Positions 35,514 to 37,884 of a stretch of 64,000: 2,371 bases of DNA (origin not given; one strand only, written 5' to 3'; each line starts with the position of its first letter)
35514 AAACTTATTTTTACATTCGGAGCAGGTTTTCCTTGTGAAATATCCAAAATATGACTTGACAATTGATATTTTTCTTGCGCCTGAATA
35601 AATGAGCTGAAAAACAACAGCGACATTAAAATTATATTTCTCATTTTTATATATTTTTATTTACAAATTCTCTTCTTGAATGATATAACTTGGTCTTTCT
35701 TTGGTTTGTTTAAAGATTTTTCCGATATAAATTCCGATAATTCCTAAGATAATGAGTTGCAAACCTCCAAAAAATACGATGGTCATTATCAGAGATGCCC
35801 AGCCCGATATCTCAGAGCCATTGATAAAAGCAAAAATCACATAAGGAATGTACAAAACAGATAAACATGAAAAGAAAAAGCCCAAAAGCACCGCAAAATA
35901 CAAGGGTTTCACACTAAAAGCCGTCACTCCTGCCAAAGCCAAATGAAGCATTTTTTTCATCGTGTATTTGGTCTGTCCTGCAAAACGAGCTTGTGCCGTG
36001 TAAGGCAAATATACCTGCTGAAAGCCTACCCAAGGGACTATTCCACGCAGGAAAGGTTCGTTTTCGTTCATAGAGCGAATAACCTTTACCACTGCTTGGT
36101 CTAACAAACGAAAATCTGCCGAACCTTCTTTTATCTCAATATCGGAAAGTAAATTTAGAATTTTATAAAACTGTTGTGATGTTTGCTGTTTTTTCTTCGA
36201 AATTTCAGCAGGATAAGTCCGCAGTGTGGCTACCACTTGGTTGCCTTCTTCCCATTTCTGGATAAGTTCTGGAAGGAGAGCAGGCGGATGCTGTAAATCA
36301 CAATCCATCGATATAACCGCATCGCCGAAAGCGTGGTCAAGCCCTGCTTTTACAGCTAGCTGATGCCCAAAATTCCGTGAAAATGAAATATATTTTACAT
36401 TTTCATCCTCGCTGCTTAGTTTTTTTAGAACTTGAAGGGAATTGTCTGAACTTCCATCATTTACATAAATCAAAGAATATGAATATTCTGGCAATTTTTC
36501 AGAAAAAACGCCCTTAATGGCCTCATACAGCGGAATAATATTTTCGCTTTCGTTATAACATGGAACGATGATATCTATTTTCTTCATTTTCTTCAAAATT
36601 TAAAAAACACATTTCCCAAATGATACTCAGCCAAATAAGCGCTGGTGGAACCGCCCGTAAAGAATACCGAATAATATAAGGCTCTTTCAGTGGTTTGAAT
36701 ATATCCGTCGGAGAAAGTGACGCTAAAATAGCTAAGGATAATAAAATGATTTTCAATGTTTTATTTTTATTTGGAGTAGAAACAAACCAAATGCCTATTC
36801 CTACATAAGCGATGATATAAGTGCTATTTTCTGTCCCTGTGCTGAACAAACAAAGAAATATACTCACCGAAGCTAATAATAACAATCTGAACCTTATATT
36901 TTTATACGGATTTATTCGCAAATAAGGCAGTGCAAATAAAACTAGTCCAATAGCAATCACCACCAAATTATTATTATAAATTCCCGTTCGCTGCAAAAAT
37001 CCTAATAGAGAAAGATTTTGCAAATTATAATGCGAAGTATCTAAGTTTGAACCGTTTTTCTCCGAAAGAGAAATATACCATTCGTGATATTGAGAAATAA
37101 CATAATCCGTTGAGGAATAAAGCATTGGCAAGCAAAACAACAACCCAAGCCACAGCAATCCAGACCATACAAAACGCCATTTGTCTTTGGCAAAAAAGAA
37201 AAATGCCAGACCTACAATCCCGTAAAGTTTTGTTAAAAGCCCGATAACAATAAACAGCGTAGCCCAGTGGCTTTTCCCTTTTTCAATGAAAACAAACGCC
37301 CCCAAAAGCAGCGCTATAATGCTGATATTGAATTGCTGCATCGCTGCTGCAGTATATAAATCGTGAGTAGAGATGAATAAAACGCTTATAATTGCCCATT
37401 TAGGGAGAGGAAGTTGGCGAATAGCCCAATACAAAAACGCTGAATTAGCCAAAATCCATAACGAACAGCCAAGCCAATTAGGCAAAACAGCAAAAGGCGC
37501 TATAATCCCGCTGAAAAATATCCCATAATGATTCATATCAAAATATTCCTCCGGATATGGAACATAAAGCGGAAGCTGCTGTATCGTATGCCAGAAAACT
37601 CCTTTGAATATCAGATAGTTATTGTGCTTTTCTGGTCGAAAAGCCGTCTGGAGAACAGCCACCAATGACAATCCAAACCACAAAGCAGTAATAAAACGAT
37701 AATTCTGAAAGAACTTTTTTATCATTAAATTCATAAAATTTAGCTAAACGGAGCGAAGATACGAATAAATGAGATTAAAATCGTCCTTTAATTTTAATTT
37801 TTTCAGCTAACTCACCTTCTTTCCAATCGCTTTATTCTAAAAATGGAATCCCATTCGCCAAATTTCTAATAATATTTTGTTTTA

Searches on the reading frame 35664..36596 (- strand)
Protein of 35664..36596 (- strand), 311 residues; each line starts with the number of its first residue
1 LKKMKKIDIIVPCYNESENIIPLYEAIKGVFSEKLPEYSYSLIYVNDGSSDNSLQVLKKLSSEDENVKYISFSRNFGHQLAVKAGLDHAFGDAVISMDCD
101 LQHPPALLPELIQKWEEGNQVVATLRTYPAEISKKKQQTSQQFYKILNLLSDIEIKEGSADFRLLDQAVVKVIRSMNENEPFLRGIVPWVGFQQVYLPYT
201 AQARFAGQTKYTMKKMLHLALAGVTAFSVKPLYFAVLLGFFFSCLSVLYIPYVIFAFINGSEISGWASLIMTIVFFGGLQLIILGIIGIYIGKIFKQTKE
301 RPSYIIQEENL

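Call 43: search_protein_families(library=pfam, proteins=[window:35664-36596:-], max_evalue=0.01)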
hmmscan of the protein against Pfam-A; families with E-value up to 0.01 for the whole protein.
window:35664-36596:- (311 aa): 2 families
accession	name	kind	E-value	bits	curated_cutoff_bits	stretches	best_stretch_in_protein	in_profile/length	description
PF00535.33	Glycos_transf_2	-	2.8e-30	105.9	23.3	1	9-171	2-165/168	Glycosyl transferase family 2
PF10111.15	Glyco_tranf_2_2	-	0.0017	18.3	27.3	1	38-102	28-93/276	Glycosyltransferase like family 2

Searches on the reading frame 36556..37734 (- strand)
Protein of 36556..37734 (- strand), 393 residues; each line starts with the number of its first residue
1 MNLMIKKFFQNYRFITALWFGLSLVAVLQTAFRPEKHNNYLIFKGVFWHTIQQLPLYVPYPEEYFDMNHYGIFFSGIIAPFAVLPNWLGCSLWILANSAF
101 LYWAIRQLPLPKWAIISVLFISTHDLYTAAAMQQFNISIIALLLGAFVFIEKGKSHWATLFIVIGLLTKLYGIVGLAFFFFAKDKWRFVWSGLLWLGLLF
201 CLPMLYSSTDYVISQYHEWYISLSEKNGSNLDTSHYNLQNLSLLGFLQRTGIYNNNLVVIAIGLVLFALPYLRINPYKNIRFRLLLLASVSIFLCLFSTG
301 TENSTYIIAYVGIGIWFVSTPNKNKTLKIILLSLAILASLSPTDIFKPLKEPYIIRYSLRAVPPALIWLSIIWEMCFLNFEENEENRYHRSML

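Call 43: search_protein_families(library=pfam, proteins=[window:36556-37734:-], max_evalue=0.01)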
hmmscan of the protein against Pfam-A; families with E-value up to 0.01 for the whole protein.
window:36556-37734:- (393 aa): 1 family
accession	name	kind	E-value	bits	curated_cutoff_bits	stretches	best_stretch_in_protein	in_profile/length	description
PF09594.16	GT87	-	5.8e-28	98.7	25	1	69-298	2-236/237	Glycosyltransferase family 87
